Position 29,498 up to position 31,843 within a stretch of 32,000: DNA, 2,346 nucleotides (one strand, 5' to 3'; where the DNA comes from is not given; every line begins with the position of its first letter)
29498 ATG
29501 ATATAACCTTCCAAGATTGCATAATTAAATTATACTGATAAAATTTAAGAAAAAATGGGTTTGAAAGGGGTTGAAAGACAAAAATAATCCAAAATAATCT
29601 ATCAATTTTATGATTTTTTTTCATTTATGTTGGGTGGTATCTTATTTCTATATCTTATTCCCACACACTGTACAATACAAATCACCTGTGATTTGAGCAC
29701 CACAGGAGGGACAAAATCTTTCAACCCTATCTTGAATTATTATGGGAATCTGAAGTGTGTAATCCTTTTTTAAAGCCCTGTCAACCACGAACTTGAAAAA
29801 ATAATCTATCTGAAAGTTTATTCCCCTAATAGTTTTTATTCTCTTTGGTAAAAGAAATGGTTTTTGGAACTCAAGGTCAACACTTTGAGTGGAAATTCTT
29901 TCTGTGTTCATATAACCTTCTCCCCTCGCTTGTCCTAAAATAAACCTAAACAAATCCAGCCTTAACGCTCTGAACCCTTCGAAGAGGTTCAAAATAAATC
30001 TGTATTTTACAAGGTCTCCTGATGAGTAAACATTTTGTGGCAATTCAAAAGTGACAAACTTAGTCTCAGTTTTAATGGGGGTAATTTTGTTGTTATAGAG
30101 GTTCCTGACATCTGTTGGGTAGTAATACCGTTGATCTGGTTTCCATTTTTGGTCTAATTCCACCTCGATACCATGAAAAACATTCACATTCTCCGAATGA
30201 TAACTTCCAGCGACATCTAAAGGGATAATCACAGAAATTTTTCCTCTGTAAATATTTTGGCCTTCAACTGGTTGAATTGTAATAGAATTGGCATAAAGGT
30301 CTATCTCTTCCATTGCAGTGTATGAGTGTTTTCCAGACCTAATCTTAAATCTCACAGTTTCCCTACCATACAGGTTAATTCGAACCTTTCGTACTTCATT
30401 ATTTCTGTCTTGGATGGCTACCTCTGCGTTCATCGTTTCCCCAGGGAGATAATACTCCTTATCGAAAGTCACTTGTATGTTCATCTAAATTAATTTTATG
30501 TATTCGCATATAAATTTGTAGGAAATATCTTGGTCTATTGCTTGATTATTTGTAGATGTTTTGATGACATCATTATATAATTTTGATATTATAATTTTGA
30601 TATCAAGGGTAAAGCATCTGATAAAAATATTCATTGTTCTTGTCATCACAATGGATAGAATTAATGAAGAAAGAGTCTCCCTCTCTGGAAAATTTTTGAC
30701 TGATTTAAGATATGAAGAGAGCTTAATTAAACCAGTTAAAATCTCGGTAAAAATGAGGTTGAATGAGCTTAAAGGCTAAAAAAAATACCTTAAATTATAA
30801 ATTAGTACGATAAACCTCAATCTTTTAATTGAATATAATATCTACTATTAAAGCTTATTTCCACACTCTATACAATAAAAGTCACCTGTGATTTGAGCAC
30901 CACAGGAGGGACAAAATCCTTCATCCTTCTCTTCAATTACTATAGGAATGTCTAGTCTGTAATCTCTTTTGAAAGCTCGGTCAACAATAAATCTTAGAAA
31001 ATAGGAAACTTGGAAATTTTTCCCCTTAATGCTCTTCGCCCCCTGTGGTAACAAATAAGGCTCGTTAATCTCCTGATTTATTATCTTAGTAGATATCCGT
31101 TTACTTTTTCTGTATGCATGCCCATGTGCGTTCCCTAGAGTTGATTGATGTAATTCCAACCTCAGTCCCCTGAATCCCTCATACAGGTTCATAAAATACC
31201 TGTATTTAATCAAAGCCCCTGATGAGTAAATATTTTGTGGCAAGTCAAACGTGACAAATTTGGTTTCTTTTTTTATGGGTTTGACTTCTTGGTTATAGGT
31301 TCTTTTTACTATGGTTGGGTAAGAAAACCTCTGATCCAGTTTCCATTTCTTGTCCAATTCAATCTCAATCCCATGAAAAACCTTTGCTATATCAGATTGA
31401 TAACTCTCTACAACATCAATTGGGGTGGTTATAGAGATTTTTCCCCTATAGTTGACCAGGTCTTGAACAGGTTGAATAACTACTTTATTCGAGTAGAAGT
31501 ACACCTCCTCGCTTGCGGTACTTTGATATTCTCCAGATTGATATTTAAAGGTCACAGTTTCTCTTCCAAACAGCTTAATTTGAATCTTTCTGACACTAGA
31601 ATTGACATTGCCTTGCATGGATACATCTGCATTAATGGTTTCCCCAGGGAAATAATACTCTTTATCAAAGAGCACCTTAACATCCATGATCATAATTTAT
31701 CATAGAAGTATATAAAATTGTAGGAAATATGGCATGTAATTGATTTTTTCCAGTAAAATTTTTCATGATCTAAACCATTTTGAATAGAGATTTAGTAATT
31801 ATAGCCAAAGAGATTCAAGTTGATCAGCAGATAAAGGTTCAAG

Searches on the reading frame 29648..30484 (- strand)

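Call 24: search_protein_families(library=pfam, proteins=[window:29648-30484:-], max_evalue=0.01)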
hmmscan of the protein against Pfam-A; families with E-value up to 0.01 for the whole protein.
window:29648-30484:- (278 aa): 5 families
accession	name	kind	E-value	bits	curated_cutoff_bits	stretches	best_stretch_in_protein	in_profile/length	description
PF02752.27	Arrestin_C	-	2.2e-10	41.4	27.7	1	2-113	6-116/137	Arrestin (or S-antigen), C-terminal domain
PF00339.34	Arrestin_N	-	5.8e-07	30.1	24.9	1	4-120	4-135/148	Arrestin (or S-antigen), N-terminal domain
PF08737.15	Rgp1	-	0.00092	19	31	0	4-71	308-376/415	Rgp1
PF13240.11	Zn_Ribbon_1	-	0.0076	16.5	25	0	257-277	1-22/23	zinc-ribbon domain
PF13248.11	Zn_ribbon_3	-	0.0088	15.9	27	0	258-278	5-26/26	zinc-ribbon domain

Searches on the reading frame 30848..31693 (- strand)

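Call 24: search_protein_families(library=pfam, proteins=[window:30848-31693:-], max_evalue=0.01)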
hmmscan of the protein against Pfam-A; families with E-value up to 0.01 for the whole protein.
window:30848-31693:- (281 aa): 2 families
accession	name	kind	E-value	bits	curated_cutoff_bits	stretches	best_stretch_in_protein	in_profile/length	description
PF02752.27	Arrestin_C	-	2e-13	51.3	27.7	2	4-116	6-116/137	Arrestin (or S-antigen), C-terminal domain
PF00339.34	Arrestin_N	-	4.9e-09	36.8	24.9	1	7-129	3-141/148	Arrestin (or S-antigen), N-terminal domain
